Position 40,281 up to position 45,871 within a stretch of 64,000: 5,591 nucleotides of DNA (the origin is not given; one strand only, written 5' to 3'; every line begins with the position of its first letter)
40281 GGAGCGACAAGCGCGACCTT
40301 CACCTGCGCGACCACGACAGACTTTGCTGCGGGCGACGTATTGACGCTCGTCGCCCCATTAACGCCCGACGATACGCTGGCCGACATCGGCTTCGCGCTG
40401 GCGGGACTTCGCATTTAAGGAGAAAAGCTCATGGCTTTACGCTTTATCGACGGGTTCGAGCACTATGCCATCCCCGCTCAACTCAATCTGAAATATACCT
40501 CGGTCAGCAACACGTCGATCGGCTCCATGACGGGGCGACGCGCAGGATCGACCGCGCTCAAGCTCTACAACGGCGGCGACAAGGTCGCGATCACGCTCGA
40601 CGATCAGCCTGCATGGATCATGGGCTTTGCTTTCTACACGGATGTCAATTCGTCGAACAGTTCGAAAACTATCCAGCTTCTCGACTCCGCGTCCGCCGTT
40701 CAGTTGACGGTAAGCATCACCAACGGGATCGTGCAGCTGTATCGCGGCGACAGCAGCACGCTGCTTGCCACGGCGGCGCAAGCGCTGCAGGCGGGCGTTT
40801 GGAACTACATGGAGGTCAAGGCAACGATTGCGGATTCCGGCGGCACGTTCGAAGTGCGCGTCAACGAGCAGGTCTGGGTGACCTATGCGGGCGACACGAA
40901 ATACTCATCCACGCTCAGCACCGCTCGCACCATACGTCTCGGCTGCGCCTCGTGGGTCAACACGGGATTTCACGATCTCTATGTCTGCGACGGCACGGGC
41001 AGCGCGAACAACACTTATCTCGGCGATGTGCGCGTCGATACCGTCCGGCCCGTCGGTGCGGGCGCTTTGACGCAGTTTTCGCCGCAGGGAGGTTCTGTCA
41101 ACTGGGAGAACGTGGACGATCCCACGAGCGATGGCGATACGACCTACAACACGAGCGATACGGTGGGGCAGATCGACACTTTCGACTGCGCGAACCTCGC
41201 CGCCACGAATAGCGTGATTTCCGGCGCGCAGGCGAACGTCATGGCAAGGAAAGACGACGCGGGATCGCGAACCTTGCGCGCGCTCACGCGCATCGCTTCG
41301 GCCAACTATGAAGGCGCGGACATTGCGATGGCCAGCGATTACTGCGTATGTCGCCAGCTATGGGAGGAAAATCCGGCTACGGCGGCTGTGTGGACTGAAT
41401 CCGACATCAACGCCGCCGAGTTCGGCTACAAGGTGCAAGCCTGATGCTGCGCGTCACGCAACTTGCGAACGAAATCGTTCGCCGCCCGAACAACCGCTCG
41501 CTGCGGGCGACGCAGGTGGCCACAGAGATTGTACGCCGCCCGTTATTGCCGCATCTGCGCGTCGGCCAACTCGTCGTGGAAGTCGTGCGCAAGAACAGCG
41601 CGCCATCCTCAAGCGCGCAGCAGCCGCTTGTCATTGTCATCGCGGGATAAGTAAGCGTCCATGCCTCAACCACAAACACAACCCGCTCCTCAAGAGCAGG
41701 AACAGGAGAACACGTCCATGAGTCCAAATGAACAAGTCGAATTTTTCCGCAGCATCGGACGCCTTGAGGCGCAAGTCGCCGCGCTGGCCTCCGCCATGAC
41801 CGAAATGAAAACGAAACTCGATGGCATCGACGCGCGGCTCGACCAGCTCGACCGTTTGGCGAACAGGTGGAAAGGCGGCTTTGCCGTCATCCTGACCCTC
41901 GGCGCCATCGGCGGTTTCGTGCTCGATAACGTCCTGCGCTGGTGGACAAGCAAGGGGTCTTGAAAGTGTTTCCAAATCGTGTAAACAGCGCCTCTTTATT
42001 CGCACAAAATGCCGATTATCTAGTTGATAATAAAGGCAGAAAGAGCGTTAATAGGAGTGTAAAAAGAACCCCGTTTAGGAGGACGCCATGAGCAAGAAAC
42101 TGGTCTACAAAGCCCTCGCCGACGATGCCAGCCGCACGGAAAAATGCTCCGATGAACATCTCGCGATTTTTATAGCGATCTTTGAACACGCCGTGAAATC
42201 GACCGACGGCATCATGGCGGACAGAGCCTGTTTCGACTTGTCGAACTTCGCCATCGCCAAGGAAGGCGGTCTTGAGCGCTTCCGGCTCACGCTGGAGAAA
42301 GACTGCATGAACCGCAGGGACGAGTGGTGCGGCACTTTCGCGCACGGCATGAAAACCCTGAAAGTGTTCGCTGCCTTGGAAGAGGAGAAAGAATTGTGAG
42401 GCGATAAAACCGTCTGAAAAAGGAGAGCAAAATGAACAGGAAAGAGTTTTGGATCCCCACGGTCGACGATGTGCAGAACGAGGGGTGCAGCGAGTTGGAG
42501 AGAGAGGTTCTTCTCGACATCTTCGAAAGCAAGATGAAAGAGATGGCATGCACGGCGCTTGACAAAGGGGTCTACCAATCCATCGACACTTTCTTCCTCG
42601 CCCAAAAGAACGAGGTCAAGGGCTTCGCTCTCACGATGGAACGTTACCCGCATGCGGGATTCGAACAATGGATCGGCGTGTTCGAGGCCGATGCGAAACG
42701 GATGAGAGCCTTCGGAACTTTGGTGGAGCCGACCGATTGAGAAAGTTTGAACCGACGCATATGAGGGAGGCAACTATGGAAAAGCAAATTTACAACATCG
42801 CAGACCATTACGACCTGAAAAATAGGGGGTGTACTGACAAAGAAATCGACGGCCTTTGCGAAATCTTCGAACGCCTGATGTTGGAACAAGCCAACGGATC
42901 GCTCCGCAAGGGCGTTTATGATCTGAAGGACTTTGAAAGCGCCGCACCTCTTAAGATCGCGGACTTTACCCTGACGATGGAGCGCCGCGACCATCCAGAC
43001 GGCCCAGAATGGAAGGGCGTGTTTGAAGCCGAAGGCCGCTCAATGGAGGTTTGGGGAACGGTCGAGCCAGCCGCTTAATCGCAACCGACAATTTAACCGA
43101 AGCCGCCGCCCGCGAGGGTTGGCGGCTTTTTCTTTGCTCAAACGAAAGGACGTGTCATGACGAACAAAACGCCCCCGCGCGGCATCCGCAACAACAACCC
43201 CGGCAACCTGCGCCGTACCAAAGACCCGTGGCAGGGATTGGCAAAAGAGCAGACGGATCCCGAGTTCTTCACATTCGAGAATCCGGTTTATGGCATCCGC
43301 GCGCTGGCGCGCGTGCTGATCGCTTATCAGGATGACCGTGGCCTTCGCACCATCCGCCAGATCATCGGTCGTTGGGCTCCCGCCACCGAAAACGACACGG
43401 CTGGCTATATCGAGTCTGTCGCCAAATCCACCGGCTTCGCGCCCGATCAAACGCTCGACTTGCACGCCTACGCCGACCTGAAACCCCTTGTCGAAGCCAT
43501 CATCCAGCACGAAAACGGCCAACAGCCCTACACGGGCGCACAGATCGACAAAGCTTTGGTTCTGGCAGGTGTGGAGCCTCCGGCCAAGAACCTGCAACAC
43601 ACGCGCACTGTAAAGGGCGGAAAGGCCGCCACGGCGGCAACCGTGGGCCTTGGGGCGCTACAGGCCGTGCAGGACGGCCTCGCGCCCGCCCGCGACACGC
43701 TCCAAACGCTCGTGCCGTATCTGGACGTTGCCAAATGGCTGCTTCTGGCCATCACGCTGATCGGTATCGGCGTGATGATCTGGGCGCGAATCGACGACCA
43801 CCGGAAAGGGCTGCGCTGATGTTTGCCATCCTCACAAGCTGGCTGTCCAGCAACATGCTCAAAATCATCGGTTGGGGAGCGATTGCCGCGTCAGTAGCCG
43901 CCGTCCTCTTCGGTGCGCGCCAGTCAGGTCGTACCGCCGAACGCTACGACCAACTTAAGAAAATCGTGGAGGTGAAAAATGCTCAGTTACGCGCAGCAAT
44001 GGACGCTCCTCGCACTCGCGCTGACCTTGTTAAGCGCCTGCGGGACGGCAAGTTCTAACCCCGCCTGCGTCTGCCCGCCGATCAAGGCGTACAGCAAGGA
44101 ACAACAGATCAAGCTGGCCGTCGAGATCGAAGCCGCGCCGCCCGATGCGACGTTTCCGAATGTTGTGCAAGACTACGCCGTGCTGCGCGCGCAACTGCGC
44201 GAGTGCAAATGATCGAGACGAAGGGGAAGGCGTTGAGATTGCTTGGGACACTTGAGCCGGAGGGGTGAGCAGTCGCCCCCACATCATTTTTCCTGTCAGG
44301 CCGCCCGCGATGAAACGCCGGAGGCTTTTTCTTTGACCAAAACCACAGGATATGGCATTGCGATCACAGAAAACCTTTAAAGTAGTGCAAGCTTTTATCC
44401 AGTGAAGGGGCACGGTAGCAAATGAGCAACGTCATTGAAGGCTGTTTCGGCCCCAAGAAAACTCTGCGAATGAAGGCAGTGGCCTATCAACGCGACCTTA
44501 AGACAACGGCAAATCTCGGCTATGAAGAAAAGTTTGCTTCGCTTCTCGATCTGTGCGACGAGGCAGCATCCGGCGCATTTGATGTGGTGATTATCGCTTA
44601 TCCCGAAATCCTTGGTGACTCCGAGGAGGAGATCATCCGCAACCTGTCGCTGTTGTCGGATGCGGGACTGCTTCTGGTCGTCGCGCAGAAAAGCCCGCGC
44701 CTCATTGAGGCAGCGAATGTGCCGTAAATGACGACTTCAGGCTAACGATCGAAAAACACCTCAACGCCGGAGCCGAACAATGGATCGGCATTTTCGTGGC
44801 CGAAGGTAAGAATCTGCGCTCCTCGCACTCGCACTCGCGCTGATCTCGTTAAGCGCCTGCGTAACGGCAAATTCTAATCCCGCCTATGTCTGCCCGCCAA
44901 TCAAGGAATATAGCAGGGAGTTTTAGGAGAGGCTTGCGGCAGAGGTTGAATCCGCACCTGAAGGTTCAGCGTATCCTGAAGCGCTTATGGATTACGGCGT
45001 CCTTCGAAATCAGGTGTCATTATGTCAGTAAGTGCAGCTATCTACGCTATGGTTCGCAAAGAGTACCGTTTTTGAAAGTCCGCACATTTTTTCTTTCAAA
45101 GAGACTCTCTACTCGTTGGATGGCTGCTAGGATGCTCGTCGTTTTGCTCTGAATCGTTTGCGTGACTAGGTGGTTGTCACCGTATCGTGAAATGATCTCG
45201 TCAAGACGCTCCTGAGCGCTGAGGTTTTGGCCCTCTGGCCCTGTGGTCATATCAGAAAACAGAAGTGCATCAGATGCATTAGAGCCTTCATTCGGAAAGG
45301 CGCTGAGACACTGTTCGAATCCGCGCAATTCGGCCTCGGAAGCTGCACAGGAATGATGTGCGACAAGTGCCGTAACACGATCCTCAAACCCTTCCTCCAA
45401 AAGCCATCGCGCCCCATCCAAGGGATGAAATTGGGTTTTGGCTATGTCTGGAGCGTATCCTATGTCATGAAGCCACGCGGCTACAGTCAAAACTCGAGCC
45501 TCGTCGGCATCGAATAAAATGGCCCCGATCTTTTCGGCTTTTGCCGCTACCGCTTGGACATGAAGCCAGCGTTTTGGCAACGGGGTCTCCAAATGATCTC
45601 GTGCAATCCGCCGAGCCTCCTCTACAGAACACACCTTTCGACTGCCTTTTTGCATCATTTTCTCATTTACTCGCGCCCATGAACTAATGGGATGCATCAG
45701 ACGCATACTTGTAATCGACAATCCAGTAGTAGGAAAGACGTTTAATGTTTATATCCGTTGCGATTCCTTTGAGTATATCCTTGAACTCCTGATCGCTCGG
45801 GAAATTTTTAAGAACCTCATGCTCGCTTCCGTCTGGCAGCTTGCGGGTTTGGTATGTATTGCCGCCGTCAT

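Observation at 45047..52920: Prophage-borne 8-gene phosphonate (C-P) biosynthesis operon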

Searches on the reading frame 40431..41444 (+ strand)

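Call 16: search_protein_families(library=phrogs, proteins=[window:40431-41444:+], max_evalue=0.00001)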
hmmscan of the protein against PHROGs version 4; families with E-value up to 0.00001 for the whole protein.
window:40431-41444:+ (337 aa): 2 families
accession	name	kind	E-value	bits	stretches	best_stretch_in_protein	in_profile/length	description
phrog_2448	-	unknown function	2.3e-43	149.7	1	2-336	1-334/335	-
phrog_6368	-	unknown function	3.6e-19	70.2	1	61-336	57-327/328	-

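Call 112: search_protein_families(library=ncbifam, proteins=[window:40431-41444:+], max_evalue=0.001)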
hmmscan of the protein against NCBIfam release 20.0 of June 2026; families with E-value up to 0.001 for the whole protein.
window:40431-41444:+ (337 aa): 0 families

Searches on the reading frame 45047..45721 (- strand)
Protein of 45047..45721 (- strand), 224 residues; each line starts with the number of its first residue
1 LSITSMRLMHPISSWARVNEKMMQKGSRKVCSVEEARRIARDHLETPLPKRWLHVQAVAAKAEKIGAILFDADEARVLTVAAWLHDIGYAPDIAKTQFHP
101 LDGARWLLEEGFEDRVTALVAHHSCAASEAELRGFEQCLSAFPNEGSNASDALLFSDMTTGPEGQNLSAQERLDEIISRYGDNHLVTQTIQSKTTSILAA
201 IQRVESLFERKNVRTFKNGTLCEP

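Call 3: search_protein_families(library=pfam, proteins=[window:45047-45721:-], max_evalue=0.01)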
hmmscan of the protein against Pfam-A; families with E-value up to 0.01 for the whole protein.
window:45047-45721:- (224 aa): 1 family
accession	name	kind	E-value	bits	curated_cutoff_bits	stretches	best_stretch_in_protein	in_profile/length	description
PF01966.28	HD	-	2e-06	28.5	22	1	53-130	3-92/116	HD domain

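Call 4: search_protein_families(library=ncbifam, proteins=[window:45047-45721:-], max_evalue=0.01)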
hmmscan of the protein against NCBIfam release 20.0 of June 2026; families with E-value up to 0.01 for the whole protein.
window:45047-45721:- (224 aa): 4 families
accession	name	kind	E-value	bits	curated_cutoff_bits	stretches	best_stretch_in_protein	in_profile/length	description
NF045665.1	NTPtran_DVU1551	equivalog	2.2e-08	33.5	315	1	26-205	194-355/359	DVU_1551 family NTP transferase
TIGR00277.1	HDIG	domain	1.6e-05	24.7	27.6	1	54-123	8-81/84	HDIG domain-containing metalloprotein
NF009343.0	PRK12703.1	equivalog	0.00034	19.6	434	1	54-129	191-262/339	tRNA (cytidine(56)-2'-O)-methyltransferase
TIGR00295.1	TIGR00295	hypoth_equivalog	0.00083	19.1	172.35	1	54-131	17-95/164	TIGR00295 family protein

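Call 68: search_solved_structures(query=window:45047-45655:-, max_evalue=0.1)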
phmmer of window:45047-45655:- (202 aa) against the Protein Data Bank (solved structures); distinct sequences matched with E-value up to 0.1: 0.

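Call 97: search_protein_families(library=padloc, proteins=[window:45047-45655:-], max_evalue=0.001)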
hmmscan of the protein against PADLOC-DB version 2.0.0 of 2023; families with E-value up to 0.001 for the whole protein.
window:45047-45655:- (202 aa): 1 family
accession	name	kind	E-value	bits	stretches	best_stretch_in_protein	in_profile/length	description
PDLC01254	Cas3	-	0.00084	17.6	0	32-141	12-108/164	CAS-I; effector_G3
